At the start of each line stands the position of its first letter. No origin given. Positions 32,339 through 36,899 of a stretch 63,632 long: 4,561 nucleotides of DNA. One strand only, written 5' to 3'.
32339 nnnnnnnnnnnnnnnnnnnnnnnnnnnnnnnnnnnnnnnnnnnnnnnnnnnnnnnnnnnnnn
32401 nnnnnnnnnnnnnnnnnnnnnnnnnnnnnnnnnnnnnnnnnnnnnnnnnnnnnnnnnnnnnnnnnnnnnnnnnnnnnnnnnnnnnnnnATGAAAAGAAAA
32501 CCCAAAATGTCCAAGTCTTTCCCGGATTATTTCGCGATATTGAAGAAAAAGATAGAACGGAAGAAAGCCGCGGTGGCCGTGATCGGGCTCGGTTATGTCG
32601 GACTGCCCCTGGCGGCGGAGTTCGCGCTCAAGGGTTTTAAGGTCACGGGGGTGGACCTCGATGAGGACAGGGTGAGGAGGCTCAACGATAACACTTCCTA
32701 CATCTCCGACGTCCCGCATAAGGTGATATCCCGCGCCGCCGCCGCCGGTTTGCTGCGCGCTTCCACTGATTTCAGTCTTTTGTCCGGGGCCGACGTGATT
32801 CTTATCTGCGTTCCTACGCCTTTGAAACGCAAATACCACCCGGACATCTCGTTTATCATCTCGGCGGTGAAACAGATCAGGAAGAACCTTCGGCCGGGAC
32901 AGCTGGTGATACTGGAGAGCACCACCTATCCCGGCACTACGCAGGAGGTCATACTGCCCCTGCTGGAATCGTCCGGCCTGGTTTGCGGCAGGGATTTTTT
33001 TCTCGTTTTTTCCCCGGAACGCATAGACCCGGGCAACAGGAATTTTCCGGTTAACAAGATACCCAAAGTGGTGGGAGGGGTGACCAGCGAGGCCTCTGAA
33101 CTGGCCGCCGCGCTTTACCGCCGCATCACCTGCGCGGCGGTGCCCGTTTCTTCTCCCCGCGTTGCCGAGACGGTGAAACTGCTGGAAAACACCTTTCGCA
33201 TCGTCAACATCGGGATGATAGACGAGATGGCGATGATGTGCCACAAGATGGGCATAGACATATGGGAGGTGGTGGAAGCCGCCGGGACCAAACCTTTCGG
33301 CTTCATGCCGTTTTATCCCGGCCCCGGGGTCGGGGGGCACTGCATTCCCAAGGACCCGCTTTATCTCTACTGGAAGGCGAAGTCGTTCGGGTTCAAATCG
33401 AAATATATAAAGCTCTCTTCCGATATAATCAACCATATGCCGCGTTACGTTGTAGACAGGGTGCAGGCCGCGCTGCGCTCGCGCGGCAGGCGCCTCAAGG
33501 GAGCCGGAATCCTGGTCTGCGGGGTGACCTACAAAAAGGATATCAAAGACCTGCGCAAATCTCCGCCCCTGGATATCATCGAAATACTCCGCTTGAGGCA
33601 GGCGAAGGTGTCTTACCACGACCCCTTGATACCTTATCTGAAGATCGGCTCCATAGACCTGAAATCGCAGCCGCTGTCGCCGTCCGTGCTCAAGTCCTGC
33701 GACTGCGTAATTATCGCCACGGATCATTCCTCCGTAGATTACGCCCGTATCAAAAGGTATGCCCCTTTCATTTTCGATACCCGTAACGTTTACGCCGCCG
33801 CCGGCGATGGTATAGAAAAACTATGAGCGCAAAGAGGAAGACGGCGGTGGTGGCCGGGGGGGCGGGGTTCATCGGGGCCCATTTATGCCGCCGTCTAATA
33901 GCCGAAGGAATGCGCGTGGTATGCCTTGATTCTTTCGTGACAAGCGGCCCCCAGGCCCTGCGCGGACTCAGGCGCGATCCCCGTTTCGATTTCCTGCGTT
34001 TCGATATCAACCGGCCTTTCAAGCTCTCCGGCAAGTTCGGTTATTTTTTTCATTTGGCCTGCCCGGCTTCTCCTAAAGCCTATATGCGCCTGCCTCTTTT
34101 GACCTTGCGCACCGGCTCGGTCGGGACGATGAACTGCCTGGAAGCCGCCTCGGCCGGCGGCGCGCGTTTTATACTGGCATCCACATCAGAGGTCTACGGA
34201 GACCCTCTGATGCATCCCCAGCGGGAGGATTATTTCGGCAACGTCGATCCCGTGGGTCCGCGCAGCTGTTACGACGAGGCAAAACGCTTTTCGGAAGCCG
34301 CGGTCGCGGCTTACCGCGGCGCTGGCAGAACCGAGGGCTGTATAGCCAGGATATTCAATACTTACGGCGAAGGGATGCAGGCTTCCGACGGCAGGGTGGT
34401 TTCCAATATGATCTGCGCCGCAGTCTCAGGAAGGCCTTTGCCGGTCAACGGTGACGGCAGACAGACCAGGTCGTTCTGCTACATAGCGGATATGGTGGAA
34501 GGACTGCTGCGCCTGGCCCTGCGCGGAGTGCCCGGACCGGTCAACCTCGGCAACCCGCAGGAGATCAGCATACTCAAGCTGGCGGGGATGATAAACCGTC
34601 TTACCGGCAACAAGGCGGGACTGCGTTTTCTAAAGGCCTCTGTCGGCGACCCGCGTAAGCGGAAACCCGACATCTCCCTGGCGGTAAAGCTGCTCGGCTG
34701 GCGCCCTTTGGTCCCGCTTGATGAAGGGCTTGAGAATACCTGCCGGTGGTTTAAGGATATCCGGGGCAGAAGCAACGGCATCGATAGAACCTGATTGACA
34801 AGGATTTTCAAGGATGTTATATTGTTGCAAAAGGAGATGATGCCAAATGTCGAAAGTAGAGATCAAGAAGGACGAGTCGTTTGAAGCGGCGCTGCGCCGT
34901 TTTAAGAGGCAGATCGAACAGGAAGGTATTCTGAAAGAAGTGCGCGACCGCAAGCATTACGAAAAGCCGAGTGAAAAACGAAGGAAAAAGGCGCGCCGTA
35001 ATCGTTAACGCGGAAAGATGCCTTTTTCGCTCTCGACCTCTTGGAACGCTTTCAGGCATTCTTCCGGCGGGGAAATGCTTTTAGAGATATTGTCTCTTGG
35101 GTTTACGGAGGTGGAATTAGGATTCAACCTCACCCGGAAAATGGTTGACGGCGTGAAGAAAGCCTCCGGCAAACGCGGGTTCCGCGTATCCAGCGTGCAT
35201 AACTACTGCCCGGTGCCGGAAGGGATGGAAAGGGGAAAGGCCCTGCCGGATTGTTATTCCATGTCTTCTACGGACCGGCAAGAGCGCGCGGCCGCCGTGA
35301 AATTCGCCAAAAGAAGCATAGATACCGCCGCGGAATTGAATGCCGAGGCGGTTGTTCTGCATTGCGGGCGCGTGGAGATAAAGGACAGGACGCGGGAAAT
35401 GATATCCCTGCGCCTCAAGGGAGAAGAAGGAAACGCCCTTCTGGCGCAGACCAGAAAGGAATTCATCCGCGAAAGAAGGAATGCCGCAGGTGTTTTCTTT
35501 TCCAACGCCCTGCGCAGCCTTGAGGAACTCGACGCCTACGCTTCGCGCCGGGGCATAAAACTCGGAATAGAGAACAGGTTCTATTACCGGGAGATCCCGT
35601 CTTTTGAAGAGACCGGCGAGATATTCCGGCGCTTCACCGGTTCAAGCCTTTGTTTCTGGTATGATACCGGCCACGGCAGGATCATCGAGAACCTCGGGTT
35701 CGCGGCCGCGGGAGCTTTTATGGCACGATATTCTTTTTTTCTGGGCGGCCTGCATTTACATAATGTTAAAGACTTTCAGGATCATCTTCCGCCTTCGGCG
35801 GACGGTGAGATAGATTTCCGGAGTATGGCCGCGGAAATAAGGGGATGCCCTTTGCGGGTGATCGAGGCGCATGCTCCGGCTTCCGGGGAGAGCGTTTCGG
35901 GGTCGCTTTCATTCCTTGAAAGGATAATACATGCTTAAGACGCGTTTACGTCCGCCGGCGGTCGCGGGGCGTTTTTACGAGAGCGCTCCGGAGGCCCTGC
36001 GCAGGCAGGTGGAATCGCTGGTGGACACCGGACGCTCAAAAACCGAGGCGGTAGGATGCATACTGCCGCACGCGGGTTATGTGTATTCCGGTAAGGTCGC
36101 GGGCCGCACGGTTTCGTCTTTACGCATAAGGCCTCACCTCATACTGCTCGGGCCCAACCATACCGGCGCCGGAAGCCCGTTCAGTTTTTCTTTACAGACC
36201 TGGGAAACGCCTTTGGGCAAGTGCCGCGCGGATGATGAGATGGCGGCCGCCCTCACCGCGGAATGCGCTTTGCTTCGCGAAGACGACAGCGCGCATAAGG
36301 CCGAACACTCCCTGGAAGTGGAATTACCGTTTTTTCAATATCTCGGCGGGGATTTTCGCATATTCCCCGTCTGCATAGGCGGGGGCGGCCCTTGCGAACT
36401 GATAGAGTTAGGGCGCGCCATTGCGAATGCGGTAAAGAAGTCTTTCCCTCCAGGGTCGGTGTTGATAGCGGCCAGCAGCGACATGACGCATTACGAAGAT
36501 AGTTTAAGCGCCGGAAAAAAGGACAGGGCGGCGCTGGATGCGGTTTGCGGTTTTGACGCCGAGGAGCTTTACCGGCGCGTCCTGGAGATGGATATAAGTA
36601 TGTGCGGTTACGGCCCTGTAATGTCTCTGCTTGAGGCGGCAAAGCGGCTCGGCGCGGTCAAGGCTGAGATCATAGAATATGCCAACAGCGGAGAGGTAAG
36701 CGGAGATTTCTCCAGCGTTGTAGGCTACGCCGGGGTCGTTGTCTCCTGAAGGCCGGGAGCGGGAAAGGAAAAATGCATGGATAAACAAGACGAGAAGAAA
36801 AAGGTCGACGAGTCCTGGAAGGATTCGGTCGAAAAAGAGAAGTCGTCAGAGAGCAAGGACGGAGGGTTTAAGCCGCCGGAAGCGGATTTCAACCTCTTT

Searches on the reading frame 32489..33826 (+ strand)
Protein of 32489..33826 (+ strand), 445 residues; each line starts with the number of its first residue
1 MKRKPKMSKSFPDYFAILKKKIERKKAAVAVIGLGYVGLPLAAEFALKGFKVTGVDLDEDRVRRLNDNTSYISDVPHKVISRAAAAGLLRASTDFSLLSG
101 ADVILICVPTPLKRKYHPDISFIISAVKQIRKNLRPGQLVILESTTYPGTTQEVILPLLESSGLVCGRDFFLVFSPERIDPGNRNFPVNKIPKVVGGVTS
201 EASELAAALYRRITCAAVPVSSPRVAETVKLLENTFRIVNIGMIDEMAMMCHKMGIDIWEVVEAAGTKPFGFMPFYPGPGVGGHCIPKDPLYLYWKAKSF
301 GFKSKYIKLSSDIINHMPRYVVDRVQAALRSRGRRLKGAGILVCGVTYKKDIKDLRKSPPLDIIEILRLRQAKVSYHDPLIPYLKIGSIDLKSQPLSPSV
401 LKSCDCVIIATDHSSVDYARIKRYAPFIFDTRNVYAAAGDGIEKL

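Call 7: search_protein_families(library=pfam, proteins=[window:32489-33826:+])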
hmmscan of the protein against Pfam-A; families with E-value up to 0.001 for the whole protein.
window:32489-33826:+ (445 aa): 7 families
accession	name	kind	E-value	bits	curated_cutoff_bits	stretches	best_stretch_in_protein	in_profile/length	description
PF03721.20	UDPG_MGDP_dh_N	-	1.4e-44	152.4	27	1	28-204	2-181/187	UDP-glucose/GDP-mannose dehydrogenase family, NAD binding domain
PF00984.24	UDPG_MGDP_dh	-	7.2e-31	106.6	25.4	1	225-312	2-90/94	UDP-glucose/GDP-mannose dehydrogenase family, central domain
PF03720.21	UDPG_MGDP_dh_C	-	4.3e-21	75.7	30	1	342-435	1-101/103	UDP-glucose/GDP-mannose dehydrogenase family, UDP binding domain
PF03446.21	NAD_binding_2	-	5.9e-09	36.6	21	1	29-155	2-104/161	NAD binding domain of 6-phosphogluconate dehydrogenase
PF02737.24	3HCDH_N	-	2.5e-06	28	22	1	29-113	2-91/180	3-hydroxyacyl-CoA dehydrogenase, NAD binding domain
PF02558.23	ApbA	-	0.00024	21.2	22.2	0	29-110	1-76/150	Ketopantoate reductase PanE/ApbA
PF02254.24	TrkA_N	-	0.00034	21.3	23.8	0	29-69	1-41/116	TrkA-N domain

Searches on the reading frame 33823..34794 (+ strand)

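Call 8: search_protein_families(library=pfam, proteins=[window:33823-34794:+])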
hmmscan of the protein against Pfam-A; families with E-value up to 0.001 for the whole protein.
window:33823-34794:+ (323 aa): 5 families
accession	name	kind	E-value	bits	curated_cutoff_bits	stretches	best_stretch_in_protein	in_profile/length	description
PF01370.27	Epimerase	-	3.5e-45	154.7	20.9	1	9-243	2-240/240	NAD dependent epimerase/dehydratase family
PF16363.11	GDP_Man_Dehyd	-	5e-39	135.1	27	1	10-305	2-331/332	GDP-mannose 4,6 dehydratase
PF01073.25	3Beta_HSD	-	2.2e-08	33.9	22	1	9-222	1-219/280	3-beta hydroxysteroid dehydrogenase/isomerase family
PF04321.23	RmlD_sub_bind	-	5e-05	22.9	27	0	101-257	81-227/287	RmlD substrate binding domain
PF00106.31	adh_short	-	0.00017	21.5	26.6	1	6-63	1-59/195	short chain dehydrogenase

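Call 82: search_protein_families(library=ncbifam, proteins=[window:33823-34794:+], max_evalue=1e-10)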
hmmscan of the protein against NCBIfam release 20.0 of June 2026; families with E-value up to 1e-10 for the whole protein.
window:33823-34794:+ (323 aa): 10 families
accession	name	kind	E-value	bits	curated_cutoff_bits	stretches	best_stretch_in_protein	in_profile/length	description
TIGR01181.1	dTDP_gluc_dehyt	equivalog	1.5e-34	119.6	365.1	1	9-312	3-313/321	dTDP-glucose 4,6-dehydratase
TIGR01179.1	galE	equivalog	2.4e-23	82.5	262.3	1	9-313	3-328/332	UDP-glucose 4-epimerase GalE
TIGR04180.1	EDH_00030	hypoth_equivalog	6.8e-23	81.2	475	1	9-267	2-262/297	NAD-dependent 4,6-dehydratase LegB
NF007582.0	PRK10217.1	equivalog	4.8e-21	75.2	698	1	7-310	3-331/355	dTDP-glucose 4,6-dehydratase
NF008872.0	PRK11908.1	equivalog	8.5e-18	64.5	294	1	8-312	4-337/349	bifunctional UDP-4-keto-pentose/UDP-xylose synthase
NF005998.1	PRK08125.1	equivalog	2.3e-17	62.7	777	1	4-310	313-649/649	bifunctional UDP-4-amino-4-deoxy-L-arabinose formyltransferase/UDP-glucuronic acid oxidase ArnA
NF007490.0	PRK10084.1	subfamily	5.3e-16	58.5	649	1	9-312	4-336/361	dTDP-glucose 4,6-dehydratase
NF011728.1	PRK15181.1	equivalog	1.2e-13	50.8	760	1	6-227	16-244/348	Vi polysaccharide biosynthesis UDP-N-acetylglucosaminuronic acid C-4 epimerase TviC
NF047922.1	GDPFucSynFcl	equivalog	3.5e-11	43.1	500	0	206-312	197-303/308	GDP-L-fucose synthase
TIGR02197.1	heptose_epim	equivalog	7.5e-11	41.8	274.6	0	9-269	2-268/316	ADP-glyceromanno-heptose 6-epimerase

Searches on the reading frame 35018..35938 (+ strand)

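Call 10: search_protein_families(library=pfam, proteins=[window:35018-35938:+])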
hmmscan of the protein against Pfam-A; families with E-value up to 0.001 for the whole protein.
window:35018-35938:+ (306 aa): 1 family
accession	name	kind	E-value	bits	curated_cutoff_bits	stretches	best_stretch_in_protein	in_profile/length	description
PF01261.30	AP_endonuc_2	-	1.4e-17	64.6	31.1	1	24-275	4-217/249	Xylose isomerase-like TIM barrel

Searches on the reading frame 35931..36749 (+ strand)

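Call 10: search_protein_families(library=pfam, proteins=[window:35931-36749:+])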
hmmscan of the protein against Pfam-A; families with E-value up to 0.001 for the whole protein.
window:35931-36749:+ (272 aa): 1 family
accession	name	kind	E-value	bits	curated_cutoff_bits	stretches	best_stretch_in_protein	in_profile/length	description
PF01875.22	Memo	-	4.4e-69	233.1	27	1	8-270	1-269/269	Memo-like protein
